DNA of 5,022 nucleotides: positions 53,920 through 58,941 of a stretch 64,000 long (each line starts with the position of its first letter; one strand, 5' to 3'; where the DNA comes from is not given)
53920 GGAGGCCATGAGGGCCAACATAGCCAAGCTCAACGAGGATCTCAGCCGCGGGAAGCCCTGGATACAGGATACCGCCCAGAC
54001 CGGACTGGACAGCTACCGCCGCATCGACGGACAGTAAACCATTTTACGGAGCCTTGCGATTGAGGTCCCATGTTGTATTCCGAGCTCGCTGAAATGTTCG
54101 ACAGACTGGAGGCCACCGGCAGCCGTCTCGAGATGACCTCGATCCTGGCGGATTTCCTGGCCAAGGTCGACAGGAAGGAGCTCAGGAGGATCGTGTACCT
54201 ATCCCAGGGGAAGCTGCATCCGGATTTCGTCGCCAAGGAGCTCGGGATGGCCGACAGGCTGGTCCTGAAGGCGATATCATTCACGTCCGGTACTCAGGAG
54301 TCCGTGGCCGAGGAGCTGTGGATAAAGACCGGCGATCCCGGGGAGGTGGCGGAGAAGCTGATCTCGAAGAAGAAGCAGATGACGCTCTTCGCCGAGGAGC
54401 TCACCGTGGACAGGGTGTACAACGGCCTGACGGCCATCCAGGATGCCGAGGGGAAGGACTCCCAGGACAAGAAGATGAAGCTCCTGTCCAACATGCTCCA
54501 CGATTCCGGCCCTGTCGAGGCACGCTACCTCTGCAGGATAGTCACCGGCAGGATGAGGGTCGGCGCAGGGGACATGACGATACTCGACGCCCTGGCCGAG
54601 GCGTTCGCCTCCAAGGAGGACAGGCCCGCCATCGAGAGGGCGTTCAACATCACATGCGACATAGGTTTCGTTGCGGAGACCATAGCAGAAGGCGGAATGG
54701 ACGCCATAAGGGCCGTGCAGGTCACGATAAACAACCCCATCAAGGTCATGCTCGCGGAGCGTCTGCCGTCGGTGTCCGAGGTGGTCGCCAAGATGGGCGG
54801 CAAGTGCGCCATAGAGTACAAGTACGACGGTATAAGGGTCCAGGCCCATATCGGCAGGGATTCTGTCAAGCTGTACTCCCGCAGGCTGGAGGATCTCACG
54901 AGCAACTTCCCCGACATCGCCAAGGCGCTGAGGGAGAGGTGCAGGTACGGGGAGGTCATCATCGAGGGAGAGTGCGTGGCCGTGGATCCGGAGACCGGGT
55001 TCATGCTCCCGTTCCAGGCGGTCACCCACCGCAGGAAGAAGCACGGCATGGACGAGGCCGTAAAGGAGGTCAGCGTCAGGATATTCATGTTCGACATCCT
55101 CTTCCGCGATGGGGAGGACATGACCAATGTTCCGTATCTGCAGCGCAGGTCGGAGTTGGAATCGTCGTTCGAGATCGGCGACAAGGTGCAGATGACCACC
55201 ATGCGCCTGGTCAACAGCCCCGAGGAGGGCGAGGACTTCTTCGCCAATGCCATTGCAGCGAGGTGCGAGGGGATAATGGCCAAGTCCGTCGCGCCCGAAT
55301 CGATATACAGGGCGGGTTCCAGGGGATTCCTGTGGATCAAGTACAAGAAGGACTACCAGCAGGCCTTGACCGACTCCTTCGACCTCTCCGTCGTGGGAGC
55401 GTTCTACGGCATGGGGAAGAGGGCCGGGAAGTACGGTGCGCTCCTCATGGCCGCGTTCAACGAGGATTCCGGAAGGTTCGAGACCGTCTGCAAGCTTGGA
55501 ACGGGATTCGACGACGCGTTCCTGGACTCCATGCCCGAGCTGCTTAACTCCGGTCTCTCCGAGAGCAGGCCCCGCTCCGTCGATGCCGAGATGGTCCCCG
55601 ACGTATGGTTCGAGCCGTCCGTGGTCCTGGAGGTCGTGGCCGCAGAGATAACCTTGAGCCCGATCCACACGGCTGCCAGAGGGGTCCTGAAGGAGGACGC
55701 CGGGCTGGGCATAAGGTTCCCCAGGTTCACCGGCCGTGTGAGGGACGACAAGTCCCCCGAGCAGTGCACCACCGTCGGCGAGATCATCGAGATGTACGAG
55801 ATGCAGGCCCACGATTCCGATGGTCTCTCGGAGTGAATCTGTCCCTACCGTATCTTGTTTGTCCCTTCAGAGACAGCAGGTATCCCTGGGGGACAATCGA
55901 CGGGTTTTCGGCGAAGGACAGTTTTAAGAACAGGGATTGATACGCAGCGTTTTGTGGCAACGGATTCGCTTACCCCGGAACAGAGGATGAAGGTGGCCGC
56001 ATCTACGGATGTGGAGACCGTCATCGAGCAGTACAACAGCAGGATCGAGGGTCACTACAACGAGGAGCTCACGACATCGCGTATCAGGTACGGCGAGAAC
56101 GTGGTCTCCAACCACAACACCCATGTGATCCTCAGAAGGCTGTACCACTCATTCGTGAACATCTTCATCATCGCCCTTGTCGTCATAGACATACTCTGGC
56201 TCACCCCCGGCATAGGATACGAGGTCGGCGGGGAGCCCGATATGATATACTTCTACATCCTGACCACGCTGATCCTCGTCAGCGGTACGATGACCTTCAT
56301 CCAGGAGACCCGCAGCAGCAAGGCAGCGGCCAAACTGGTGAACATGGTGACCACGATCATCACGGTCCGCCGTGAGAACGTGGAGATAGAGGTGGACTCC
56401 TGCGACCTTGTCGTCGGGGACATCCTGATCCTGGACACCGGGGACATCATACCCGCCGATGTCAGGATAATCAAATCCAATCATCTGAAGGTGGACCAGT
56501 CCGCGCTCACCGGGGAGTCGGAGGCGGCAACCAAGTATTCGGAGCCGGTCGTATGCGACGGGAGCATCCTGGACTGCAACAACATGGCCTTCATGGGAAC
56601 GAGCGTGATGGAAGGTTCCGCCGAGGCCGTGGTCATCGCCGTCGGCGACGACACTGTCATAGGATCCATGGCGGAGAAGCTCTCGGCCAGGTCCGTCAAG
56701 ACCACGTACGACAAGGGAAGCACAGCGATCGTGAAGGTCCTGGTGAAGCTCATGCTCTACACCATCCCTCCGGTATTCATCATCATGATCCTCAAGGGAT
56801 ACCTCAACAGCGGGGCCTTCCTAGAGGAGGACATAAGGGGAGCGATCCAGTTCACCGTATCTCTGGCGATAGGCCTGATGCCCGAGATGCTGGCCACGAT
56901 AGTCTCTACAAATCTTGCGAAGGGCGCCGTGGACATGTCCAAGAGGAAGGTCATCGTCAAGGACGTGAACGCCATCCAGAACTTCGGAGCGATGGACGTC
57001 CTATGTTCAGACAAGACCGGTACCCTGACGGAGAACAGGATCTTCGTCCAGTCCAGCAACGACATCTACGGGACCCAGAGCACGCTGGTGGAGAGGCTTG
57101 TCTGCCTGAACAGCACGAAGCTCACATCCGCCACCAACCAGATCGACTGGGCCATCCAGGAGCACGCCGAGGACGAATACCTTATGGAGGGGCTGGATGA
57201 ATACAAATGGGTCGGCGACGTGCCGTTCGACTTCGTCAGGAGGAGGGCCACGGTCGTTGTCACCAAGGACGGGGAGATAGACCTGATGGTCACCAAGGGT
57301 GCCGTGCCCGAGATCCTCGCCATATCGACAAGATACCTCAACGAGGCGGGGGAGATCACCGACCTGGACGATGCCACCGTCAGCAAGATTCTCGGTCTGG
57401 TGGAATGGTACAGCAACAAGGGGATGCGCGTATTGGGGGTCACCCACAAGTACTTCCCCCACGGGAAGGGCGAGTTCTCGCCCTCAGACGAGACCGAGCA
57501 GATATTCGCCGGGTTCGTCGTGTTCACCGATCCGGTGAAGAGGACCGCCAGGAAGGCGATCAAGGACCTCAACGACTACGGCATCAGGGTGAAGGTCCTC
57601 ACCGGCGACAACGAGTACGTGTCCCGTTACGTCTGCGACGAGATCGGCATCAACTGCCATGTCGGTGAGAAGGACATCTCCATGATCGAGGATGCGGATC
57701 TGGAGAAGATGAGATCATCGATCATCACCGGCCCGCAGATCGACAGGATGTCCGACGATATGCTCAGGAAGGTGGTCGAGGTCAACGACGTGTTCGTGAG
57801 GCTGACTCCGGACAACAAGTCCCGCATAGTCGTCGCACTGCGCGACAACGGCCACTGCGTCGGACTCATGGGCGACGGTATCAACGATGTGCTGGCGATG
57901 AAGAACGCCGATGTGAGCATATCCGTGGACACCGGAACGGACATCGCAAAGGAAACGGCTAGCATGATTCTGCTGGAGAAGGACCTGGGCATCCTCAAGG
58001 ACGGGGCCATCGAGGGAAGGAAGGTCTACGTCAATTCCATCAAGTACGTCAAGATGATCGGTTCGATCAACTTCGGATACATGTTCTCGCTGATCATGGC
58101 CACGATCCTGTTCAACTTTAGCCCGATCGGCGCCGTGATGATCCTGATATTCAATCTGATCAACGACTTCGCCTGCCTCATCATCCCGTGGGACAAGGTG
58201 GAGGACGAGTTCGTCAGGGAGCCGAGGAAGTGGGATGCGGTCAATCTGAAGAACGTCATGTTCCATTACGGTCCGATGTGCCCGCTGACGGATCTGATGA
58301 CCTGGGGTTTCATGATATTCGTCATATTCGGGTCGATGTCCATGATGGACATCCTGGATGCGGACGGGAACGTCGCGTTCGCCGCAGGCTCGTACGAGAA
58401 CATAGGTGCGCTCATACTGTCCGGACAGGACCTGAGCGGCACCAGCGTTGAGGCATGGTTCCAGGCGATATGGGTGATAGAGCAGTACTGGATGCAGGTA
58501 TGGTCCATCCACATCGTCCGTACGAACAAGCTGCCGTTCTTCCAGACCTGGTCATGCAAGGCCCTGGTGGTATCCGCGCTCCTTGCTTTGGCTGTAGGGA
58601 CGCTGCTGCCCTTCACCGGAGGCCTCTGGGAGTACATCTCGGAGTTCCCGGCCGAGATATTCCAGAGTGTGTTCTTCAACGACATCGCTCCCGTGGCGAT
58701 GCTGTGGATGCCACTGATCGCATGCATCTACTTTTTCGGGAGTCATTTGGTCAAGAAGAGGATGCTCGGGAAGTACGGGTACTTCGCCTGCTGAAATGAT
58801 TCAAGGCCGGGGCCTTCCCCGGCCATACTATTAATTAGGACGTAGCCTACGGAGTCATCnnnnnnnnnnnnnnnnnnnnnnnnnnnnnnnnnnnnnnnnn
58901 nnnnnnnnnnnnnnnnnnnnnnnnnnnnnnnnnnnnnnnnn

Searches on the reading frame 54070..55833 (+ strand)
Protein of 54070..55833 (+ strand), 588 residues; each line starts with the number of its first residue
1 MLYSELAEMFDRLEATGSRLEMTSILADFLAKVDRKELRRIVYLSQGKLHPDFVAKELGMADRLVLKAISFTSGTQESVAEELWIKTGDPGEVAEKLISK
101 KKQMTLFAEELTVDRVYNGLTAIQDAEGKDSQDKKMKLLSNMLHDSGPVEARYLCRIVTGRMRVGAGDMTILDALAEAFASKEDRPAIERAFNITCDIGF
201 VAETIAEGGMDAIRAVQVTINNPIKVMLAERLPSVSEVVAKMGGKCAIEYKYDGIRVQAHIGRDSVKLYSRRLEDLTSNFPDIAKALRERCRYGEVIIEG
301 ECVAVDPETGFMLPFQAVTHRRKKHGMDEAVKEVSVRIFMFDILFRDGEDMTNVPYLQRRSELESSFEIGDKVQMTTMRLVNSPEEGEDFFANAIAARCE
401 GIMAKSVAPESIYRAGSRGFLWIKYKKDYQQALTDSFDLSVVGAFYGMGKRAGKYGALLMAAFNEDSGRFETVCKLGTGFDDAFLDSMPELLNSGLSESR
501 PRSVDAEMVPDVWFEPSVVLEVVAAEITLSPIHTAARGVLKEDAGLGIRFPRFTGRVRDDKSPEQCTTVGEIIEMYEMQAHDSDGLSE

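Call 31: search_protein_families(library=pfam, proteins=[window:54070-55833:+], max_evalue=0.0001)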
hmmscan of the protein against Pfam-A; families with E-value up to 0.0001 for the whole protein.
window:54070-55833:+ (588 aa): 3 families
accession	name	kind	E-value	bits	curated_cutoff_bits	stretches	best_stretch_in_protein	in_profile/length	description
PF01068.26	DNA_ligase_A_M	-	9.8e-57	192.4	26.2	1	227-426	2-204/204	ATP dependent DNA ligase domain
PF04675.19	DNA_ligase_A_N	-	7.1e-45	153.7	24.6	1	3-176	2-174/174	DNA ligase N terminus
PF04679.21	DNA_ligase_A_C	-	1.9e-18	67.1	27.5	1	451-561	1-94/94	ATP dependent DNA ligase C terminal region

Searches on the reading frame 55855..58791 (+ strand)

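Call 31: search_protein_families(library=pfam, proteins=[window:55855-58791:+], max_evalue=0.0001)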
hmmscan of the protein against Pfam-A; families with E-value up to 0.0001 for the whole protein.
window:55855-58791:+ (979 aa): 3 families
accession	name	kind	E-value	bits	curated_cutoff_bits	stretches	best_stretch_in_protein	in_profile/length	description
PF00122.25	E1-E2_ATPase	-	1.7e-35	122.7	28.1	1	165-364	3-181/181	E1-E2 ATPase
PF00702.32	Hydrolase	-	1.6e-09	38.9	26.4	1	381-686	2-191/191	haloacid dehalogenase-like hydrolase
PF00690.31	Cation_ATPase_N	-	9.2e-05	22.5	20.4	0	50-113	3-67/69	Cation transporter/ATPase, N-terminus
